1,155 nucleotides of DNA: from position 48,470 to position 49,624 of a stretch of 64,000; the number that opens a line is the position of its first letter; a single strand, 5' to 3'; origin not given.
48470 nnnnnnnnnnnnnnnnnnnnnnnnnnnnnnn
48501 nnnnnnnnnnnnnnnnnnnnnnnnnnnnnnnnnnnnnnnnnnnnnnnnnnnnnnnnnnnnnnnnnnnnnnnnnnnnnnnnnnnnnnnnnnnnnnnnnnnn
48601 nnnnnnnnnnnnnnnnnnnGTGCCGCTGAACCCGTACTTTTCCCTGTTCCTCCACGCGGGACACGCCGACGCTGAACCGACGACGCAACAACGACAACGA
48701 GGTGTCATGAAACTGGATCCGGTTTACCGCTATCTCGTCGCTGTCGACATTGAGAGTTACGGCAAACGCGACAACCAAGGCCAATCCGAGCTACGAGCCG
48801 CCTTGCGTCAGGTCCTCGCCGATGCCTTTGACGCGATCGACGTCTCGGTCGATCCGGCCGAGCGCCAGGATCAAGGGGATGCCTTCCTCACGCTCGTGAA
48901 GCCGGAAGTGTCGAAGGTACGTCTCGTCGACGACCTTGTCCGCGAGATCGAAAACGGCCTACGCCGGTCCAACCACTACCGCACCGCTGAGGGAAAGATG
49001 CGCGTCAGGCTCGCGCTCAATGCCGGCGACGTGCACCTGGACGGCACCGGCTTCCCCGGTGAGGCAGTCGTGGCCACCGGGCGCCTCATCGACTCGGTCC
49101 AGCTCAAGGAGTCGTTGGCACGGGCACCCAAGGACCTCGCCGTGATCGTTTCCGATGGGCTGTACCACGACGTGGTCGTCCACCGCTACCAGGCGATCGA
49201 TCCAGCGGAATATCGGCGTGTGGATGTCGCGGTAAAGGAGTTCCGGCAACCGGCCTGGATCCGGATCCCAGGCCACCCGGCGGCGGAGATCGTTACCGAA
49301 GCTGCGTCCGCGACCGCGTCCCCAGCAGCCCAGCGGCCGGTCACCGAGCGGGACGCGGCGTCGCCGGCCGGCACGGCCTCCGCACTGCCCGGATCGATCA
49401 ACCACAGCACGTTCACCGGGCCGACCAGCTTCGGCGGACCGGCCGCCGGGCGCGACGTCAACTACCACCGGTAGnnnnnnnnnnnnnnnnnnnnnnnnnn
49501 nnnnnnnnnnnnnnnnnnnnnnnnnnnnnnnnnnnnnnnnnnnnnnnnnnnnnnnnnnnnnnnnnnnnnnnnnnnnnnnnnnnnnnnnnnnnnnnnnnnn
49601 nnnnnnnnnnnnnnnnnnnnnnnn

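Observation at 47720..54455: A/T-richer island encoding a Crp-like cNMP sensor, a cyclase-like protein, an NTPase/helical-repeat giant, an unknown protein, a Pycsar-TM-like membrane protein and an HD hydrolase: candidate undescribed cyclic-nucleotide conflict system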

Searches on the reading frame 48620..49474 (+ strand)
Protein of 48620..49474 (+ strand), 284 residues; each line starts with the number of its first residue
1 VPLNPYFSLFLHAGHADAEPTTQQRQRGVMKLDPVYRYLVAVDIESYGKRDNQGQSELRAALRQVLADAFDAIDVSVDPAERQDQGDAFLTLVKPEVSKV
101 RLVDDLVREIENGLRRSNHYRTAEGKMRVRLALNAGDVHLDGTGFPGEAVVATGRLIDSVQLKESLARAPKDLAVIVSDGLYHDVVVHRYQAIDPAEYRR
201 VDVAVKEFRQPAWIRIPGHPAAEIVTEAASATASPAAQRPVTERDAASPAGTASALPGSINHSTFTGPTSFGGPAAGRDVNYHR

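Call 5: search_protein_families(library=pfam, proteins=[window:48620-49474:+], max_evalue=0.1)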
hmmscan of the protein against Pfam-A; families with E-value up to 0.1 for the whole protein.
window:48620-49474:+ (284 aa): 0 families

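Call 6: search_protein_families(library=padloc, proteins=[window:48620-49474:+], max_evalue=0.1)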
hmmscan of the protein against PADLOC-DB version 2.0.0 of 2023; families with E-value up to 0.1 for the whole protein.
window:48620-49474:+ (284 aa): 0 families

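Call 7: search_protein_families(library=ncbifam, proteins=[window:48620-49474:+], max_evalue=0.1)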
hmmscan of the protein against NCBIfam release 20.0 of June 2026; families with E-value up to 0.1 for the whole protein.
window:48620-49474:+ (284 aa): 0 families

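Call 11: find_homologous_proteins(query=window:48707-49474:+, max_evalue=0.001)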
Query window:48707-49474:+ (255 aa): 73 proteins with E <= 0.001 among 4735 candidates.
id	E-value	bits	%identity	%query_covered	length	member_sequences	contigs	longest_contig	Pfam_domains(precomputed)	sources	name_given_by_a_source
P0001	1.3e-161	554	100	100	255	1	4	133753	-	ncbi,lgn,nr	ncbi:MAG: hypothetical protein HY241_07230 [Actinobacteria bacterium]|nr:hypothetical protein [Actin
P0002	6.2e-95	336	62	100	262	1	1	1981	-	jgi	jgi:class 3 adenylate cyclase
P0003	3.7e-90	320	61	98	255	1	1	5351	-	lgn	-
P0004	1.1e-89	318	59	100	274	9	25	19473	-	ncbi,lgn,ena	-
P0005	1.6e-87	311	58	100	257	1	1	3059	-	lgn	-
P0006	3.0e-87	310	58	100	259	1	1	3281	-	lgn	-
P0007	5.3e-87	310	60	100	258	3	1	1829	-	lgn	-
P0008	8.2e-84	299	54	100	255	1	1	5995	-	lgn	-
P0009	1.1e-81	292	57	100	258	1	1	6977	-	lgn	-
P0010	2.1e-81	291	58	100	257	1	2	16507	-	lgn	-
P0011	3.1e-81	291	59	99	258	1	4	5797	-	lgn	-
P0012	7.1e-80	286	56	100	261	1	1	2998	-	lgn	-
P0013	6.3e-78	280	55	100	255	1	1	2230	-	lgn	-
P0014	2.8e-76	274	55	99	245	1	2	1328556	-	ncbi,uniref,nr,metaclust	ncbi:hypothetical protein [Carbonactinospora thermoautotrophica]|uniref:hypothetical protein n=1 Tax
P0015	6.4e-74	267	55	100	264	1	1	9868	-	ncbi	ncbi:MAG: hypothetical protein ACR2MP_12170 [Streptosporangiaceae bacterium]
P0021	5.4e-69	251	54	100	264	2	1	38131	-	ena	-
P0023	8.8e-69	250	56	99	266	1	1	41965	-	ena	-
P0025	1.4e-68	249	52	99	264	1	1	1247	PF19735.6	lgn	-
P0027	1.9e-68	249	52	100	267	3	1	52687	-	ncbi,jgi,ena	-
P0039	1.3e-64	236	56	99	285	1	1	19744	-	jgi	jgi:hypothetical protein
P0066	3.9e-53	199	45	100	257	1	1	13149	-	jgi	jgi:hypothetical protein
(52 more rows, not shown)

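Call 13: find_encoding_contigs(protein=P0014, flank=10000, max_places=2)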
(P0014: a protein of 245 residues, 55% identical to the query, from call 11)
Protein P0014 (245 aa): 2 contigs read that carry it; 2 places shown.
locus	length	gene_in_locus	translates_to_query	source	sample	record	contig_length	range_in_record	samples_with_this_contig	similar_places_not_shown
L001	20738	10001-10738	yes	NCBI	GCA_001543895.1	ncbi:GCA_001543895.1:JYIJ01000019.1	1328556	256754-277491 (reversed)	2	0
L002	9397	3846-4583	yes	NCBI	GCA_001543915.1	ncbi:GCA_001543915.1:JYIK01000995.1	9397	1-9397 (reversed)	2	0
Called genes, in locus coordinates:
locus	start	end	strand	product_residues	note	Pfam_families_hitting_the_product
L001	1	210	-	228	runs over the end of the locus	PF01061:ABC2_membrane, PF12679:ABC2_membrane_2, PF12698:ABC2_membrane_3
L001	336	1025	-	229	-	PF01987:AIM24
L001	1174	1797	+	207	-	PF00440:TetR_N, PF17920:TetR_C_16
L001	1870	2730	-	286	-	PF01261:AP_endonuc_2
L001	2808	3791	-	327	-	PF02541:Ppx-GppA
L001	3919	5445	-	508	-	PF04542:Sigma70_r2 (weak), PF22076:Cep192_D6 (weak), PF19190:BACON_2 (weak), PF22544:HYDIN_VesB_CFA65-like_Ig (weak)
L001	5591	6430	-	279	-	-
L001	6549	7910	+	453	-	PF18073:Zn_ribbon_LapB, PF13481:AAA_25, PF03796:DnaB_C (weak), PF06745:ATPase, PF13191:AAA_16 (weak), PF23442:DUF7125, PF13541:ChlI (weak)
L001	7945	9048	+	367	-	PF02457:DAC, PF10635:DisA-linker, PF14520:HHH_5 (weak), PF12826:HHH_2 (weak), PF00633:HHH (weak)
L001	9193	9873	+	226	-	PF00027:cNMP_binding, PF13545:HTH_Crp_2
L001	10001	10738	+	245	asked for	-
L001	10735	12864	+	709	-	-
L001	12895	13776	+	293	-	-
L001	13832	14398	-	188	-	PF18967:PycTM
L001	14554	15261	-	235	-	-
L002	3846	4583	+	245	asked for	-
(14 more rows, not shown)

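Call 14: find_encoding_contigs(protein=P0027, flank=10000, max_places=2)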
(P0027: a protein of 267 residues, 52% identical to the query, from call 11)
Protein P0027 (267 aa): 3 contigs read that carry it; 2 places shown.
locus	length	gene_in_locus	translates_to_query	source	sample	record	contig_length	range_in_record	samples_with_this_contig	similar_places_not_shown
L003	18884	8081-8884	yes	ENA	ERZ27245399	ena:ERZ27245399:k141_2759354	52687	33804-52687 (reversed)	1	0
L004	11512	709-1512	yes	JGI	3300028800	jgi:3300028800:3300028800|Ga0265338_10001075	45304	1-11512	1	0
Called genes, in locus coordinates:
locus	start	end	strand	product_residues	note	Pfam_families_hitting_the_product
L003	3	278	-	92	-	?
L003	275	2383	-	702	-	PF00589:Phage_integrase (weak)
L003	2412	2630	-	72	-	PF12728:HTH_17 (weak)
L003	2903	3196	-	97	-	-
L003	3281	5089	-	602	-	PF13231:PMT_2, PF24878:YkcB_C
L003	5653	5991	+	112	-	PF02604:PhdYeFM_antitox (faint)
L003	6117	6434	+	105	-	-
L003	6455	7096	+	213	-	PF08843:AbiEii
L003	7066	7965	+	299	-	PF00027:cNMP_binding, PF13545:HTH_Crp_2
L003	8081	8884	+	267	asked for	-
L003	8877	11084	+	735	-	-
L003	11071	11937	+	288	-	-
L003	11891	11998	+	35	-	-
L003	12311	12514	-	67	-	PF04149:DUF397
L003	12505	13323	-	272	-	PF13560:HTH_31, PF01381:HTH_3 (weak), PF19054:DUF5753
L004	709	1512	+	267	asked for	-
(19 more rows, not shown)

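Call 15: find_encoding_contigs(protein=P0023, flank=10000, max_places=2)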
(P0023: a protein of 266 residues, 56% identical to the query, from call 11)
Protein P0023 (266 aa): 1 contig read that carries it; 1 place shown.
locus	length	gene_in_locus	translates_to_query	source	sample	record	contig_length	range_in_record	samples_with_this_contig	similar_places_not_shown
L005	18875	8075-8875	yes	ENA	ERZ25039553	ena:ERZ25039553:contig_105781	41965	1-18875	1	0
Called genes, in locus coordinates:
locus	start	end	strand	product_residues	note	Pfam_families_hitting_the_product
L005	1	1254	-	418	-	?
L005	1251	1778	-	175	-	PF00005:ABC_tran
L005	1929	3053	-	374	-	PF00664:ABC_membrane, PF00005:ABC_tran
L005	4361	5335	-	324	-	PF08240:ADH_N, PF00107:ADH_zinc_N, PF13602:ADH_zinc_N_2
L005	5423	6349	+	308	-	PF07883:Cupin_2 (weak), PF00165:HTH_AraC (faint), PF12833:HTH_18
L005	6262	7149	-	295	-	PF00890:FAD_binding_2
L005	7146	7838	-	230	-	PF00890:FAD_binding_2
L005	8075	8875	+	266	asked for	-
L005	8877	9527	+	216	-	-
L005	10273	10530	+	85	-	-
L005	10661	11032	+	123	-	-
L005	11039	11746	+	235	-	-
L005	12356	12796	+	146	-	-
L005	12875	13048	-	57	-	-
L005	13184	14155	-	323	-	PF00465:Fe-ADH, PF13685:Fe-ADH_2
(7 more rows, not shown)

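Call 19: find_related_loci(query=A1, collection=genome_contigs, flank=10000)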
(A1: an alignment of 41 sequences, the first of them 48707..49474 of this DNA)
Query A1 (255 aa) in genome_contigs; peptide patterns used: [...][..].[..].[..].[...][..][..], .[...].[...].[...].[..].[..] (x = any residue, [..] = any of these).
552 stretches matched a pattern; 218 encode a relative of the query (tblastn E <= 1e-3); the best 80 are kept; 80 distinct loci.
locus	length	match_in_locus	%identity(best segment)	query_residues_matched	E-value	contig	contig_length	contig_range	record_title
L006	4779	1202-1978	53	1-252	2e-73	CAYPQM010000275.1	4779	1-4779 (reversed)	MAG TPA_asm: uncultured Streptosporangiaceae bacterium isolate binchicken_co241_145 genome assembly, contig: NODE_21639_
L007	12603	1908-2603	52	1-252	1e-71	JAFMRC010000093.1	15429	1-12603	MAG: Nocardiopsaceae bacterium isolate Bacteria.bin_24 NODE_522_length_15429_cov_8.846551, whole genome shotgun sequence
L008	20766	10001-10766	49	1-252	1e-60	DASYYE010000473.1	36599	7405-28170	MAG TPA_asm: Streptosporangiaceae bacterium isolate SMAG_U6327 k141_657264, whole genome shotgun sequence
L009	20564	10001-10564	44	6-192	1e-37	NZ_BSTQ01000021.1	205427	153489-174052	Lentzea sp. NBRC 105346 sequence21, whole genome shotgun sequence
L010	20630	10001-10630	39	6-202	8e-36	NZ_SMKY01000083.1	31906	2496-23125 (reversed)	Actinomadura darangshiensis strain DSM 45941 NODE_83_length_31906_cov_18.2762, whole genome shotgun sequence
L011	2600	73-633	39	6-191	4e-34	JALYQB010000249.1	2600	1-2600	MAG: Actinomycetota bacterium isolate MDV bin52 SD1454-56_k127_1473333, whole genome shotgun sequence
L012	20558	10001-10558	41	4-188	4e-34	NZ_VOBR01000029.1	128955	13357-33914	Lentzea tibetensis strain FXJ1.1311 Scaffold29, whole genome shotgun sequence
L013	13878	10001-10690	37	5-230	1e-33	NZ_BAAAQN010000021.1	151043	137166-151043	Catenulispora yoronensis strain JCM 16014 sequence021, whole genome shotgun sequence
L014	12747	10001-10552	38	6-188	6e-33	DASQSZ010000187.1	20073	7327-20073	MAG TPA_asm: Streptosporangiaceae bacterium isolate SMAG_U10922 k141_230052, whole genome shotgun sequence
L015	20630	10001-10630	36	6-202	6e-33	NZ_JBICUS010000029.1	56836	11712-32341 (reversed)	Spirillospora sp. NPDC048824 NPDC048824_381_G12.ctg-0029, whole genome shotgun sequence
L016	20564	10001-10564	38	1-187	1e-32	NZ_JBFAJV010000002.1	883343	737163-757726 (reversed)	Actinosynnema sp. NPDC050436 NPDC050436_58_E3.ctg-0002, whole genome shotgun sequence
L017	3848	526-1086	37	6-191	5e-32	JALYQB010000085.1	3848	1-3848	MAG: Actinomycetota bacterium isolate MDV bin52 SD1454-56_k127_2130692, whole genome shotgun sequence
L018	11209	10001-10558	38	5-189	4e-32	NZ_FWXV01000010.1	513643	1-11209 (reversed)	Kibdelosporangium aridum strain DSM 43828, whole genome shotgun sequence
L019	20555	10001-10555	39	5-188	3e-32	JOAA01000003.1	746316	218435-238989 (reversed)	Rhodococcus rhodnii strain NRRL B-16535 contig3.1, whole genome shotgun sequence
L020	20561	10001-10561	38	6-191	3e-32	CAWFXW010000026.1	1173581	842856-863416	MAG: uncultured Actinomycetes bacterium isolate MFD06714.bin.2.131 genome assembly, contig: contig_4058, whole genome sh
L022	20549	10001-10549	38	6-189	2e-31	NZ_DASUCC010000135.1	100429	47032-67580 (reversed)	MAG: Actinophytocola sp. isolate SMAG_U2539 k141_328689, whole genome shotgun sequence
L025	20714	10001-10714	36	8-243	7e-31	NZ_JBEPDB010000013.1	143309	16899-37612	Dactylosporangium sp. NPDC000555 NPDC000555_6_A12.ctg-0013, whole genome shotgun sequence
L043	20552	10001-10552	38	6-188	2e-29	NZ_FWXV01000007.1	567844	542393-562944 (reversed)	Kibdelosporangium aridum strain DSM 43828, whole genome shotgun sequence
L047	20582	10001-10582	36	6-196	4e-29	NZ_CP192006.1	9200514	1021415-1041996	Spirillospora sp. CA-294931 chromosome, complete genome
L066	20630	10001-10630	33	1-211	6e-28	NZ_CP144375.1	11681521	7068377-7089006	Kutzneria buriramensis strain DSM 45791 chromosome, complete genome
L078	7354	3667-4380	32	1-254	3e-27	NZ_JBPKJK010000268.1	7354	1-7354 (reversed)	Saccharothrix sp. Mg75 268, whole genome shotgun sequence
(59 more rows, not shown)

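Call 23: predict_structure(alignment_id=A1)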
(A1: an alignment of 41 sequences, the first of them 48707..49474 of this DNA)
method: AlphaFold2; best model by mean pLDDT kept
length: 255 residues; sequences in the alignment: 41
mean_pLDDT: 81.9   pTM: 0.75
mean pLDDT of the five models: 81.9, 80.8, 80.7, 80.2, 79.6
residues with pLDDT >= 90: 156; 70-90: 33; 50-70: 23; < 50: 43
segments of 3 or more residues with pLDDT < 50: 214-219, 223-243, 245-255
pLDDT, mean of each block of 10 residues (from residue 1): 87 82 81 97 96 90 97 97 97 91 97 88 96 94 97 96 92 93 95 74 51 47 44 44 45 42
secondary structure, 60 per line:
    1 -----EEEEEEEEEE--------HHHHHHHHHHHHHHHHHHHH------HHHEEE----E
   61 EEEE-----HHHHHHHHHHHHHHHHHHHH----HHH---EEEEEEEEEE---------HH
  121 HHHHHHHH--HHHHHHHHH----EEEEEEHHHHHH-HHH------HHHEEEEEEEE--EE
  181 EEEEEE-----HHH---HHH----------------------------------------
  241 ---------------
elements in order: E6-15 H24-43 E53-55 E60-64 H70-89 E100-109 H119-128 H131-139 E144-149 H150-155 E169-176 E179-186

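Call 26: fold_search(model_id=the predicted structure, library=pdb)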
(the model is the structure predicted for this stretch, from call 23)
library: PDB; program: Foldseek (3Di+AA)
matches with E <= 10: 769; with E <= 0.001: 110
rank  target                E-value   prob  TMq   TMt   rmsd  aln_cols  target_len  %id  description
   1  3mr7_A                2.3e-08  1.00  0.52  0.72   4.0       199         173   18  Crystal Structure of Adenylate/Guanylate Cyclase/Hydrolase from Silicibacter pomeroyi (released 2010-06-23)
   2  3mr7_C                2.4e-08  1.00  0.52  0.74   4.0       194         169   17  Crystal Structure of Adenylate/Guanylate Cyclase/Hydrolase from Silicibacter pomeroyi (released 2010-06-23)
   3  3mr7_B                3.7e-08  1.00  0.51  0.72   4.1       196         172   18  Crystal Structure of Adenylate/Guanylate Cyclase/Hydrolase from Silicibacter pomeroyi (released 2010-06-23)
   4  4wp8_B                3.7e-08  1.00  0.48  0.69   4.3       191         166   18  Crystal structure of Adenylyl cyclase Ma1120 from Mycobacterium Avium in complex with 2'5'-DD-3'-ATP and Manganese ion (released 2015-09-02)
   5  6fht_B                5.7e-08  1.00  0.47  0.19   4.8       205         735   16  Crystal structure of an artificial phytochrome regulated adenylate/guanylate cyclase in its dark adapted Pr form (released 2018-04-18)
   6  5d0h_A                6.4e-08  1.00  0.49  0.73   3.9       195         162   18  Crystal Structure of triple mutant (KDA to EGY) of an adenylyl cyclase Ma1120 from Mycobacterium avium in complex with (released 2016-08-10)
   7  4wp8_A                6.4e-08  1.00  0.48  0.71   4.3       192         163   17  Crystal structure of Adenylyl cyclase Ma1120 from Mycobacterium Avium in complex with 2'5'-DD-3'-ATP and Manganese ion (released 2015-09-02)
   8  4wpa_B                6.8e-08  1.00  0.49  0.73   4.4       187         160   16  Crystal structure of Adenylyl cyclase Ma1120 from Mycobacterium Avium bound to Pyrophosphate and Calcium (released 2015-09-02)
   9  4wp9_A                7.7e-08  1.00  0.45  0.65   4.8       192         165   16  Crystal structure of Adenylyl cyclase MA1120 from Mycobacterium Avium bound to 2'5'-DD-3'-ATP, Calcium and Magnesium i (released 2015-09-02)
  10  1wc1_B                1.3e-07  1.00  0.50  0.63   4.3       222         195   18  Soluble adenylyl cyclase CyaC from S. platensis in complex with Rp- ATPalphaS (released 2004-12-20)
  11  2w01_B                1.4e-07  1.00  0.50  0.63   4.5       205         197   18  Crystal structure of the guanylyl cyclase Cya2 (released 2008-09-30)
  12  5d0g_A                2.3e-07  1.00  0.51  0.76   3.7       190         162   17  Crystal structure of triple mutant (KDA to EGY) of adenylyl cyclase Ma1120 from Mycobacterium avium in complex with GT (released 2016-08-10)
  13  4wpa_A                2.8e-07  1.00  0.47  0.73   4.1       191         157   16  Crystal structure of Adenylyl cyclase Ma1120 from Mycobacterium Avium bound to Pyrophosphate and Calcium (released 2015-09-02)
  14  2w01_C                2.8e-07  1.00  0.50  0.62   4.6       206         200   17  Crystal structure of the guanylyl cyclase Cya2 (released 2008-09-30)
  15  5d0e_B                2.9e-07  1.00  0.46  0.68   4.5       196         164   18  Crystal Structure of an adenylyl cyclase Ma1120-Cat in complex with GTP and calcium from Mycobacterium avium (released 2016-08-10)
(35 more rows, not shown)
